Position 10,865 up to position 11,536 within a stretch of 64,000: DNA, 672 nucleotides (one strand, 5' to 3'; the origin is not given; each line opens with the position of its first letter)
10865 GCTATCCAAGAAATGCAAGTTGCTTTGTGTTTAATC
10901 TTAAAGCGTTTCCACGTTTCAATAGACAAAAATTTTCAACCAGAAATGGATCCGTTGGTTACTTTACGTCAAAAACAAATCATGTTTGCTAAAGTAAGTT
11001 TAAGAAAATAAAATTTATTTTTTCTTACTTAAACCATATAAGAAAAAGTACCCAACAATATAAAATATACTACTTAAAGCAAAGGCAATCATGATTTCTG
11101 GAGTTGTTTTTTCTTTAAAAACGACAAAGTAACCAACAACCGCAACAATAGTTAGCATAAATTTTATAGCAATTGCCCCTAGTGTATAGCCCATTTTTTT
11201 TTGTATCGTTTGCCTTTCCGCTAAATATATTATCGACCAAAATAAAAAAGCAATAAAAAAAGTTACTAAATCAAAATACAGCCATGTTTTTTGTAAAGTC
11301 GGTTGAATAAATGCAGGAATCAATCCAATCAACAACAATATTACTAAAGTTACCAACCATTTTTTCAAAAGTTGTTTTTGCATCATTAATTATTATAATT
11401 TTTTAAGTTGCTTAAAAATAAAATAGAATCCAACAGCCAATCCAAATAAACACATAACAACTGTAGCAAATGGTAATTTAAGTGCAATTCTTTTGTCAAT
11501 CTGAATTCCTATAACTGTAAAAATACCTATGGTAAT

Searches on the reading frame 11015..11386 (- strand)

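Call 3: search_protein_families(library=pfam, proteins=[window:11015-11386:-], max_evalue=0.1)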
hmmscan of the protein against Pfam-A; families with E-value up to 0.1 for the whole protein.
window:11015-11386:- (123 aa): 2 families
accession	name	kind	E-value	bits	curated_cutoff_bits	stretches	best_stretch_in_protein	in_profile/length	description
PF05493.18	ATP_synt_H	-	0.0057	17.6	25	1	11-56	4-50/62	ATP synthase subunit H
PF09843.14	DUF2070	-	0.059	12.1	30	1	11-117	76-173/561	Predicted membrane protein (DUF2070)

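Call 4: search_protein_families(library=ncbifam, proteins=[window:11015-11386:-], max_evalue=0.1)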
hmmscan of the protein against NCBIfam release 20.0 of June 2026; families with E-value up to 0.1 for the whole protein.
window:11015-11386:- (123 aa): 0 families
